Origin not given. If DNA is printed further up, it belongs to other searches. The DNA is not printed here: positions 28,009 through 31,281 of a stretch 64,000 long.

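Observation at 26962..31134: One uninterrupted ORF fuses a complete MmpL/RND transporter to a TGT (tRNA-guanine transglycosylase)-fold domain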

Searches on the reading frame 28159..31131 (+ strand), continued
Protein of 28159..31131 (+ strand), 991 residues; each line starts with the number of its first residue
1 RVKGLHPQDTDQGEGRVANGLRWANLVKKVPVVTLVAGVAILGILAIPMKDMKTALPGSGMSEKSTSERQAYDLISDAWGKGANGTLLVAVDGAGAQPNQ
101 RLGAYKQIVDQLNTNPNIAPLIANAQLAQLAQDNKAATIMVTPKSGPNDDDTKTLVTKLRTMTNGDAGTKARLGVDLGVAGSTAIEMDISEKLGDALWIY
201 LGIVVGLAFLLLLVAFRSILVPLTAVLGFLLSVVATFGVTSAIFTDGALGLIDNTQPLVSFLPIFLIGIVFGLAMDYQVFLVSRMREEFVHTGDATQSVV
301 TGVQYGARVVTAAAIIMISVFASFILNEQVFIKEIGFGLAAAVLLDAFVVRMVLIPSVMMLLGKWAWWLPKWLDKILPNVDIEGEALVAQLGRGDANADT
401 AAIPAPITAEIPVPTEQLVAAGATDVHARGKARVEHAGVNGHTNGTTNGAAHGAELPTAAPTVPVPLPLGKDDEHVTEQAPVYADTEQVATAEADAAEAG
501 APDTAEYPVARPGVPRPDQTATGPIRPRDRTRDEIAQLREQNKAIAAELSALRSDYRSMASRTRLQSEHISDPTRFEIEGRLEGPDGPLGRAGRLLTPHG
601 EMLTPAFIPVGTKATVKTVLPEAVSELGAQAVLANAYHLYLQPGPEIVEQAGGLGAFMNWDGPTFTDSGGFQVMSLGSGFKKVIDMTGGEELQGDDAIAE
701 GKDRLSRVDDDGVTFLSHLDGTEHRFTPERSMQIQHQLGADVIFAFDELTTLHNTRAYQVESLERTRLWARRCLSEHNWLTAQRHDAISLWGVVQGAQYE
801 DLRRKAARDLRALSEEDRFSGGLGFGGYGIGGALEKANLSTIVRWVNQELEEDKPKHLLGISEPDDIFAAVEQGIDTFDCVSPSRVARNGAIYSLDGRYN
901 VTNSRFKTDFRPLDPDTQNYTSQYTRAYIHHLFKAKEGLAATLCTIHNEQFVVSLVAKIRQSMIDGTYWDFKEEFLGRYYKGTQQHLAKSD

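Call 75: predict_structure(alignment_id=A5)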
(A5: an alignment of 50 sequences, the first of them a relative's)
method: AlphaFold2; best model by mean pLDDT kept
length: 1188 residues; sequences in the alignment: 50
mean_pLDDT: 76.9   pTM: 0.57
mean pLDDT of the five models: 76.9, 75.7, 73.8, 73.0, 69.8
residues with pLDDT >= 90: 235; 70-90: 666; 50-70: 166; < 50: 121
segments of 3 or more residues with pLDDT < 50: 1-3, 44-46, 186-188, 209-214, 351-353, 355-363, 728-795, 1170-1188
pLDDT, mean of each block of 10 residues (from residue 1): 61 91 91 78 53 74 83 63 89 89 92 85 83 81 84 83 90 89 60 59 54 52 61 55 70 81 83 84 86 85 85 80 86 87 66 42 64 91 94 84 69 81 78 87 90 85 83 88 82 90 89 86 82 87 85 87 89 85 71 73 78 80 82 87 82 83 76 88 92 92 84 72 56 31 29 27 35 29 29 49 61 73 84 87 89 91 86 60 85 66 73 78 78 80 86 79 90 84 82 88 92 80 77 89 89 92 90 90 89 86 57 91 89 90 94 93 79 35 29
secondary structure, 60 per line:
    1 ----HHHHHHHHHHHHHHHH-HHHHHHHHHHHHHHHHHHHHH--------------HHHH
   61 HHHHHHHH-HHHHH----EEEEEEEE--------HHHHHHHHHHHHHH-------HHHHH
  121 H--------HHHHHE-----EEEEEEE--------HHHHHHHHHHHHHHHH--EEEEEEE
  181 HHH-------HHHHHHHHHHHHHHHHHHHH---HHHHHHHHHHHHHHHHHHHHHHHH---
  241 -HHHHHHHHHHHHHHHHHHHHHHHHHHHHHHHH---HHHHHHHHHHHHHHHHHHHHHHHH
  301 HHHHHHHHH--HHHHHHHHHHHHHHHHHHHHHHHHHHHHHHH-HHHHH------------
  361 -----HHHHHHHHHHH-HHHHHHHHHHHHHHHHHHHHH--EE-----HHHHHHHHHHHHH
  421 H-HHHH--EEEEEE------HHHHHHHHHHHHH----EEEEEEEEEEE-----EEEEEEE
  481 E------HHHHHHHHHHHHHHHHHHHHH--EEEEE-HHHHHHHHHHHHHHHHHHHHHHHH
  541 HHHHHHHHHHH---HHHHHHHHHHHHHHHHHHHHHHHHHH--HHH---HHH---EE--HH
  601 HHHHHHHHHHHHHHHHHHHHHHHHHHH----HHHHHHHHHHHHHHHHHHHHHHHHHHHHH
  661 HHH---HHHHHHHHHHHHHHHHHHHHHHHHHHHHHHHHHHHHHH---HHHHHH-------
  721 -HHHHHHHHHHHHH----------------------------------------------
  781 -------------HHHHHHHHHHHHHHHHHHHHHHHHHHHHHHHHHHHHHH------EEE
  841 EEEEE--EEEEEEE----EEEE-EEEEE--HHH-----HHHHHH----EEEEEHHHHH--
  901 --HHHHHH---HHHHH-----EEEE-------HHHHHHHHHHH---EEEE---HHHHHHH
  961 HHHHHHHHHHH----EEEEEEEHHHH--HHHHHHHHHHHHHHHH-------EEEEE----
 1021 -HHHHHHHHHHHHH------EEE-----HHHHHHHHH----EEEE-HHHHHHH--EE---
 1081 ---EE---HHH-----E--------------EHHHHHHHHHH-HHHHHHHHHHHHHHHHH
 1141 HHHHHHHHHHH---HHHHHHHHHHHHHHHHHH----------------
elements in order (helices of 4 or more, strands of 3 or more residues): H5-20 H22-42 H57-68 H70-74 E79-86 H95-108 H116-121 H130-134 E141-147 H156-171 E174-180 H191-210 H214-237 H242-273 H277-309 H312-342 H344-348 H366-376 H378-398 H408-421 H423-426 E429-434 H441-453 E458-468 E474-481 H488-508 E511-515 H517-551 H555-580 H599-627 H632-663 H667-704 H708-713 H722-734 H794-831 E838-845 E848-854 E859-862 E864-868 H879-884 E889-893 H894-898 H903-908 H912-916 E922-925 H933-943 E947-950 H954-971 E976-982 H983-986 H989-1004 E1012-1016 H1022-1034 E1041-1043 H1049-1057 E1062-1065 H1067-1073 H1113-1122 H1124-1151 H1155-1172
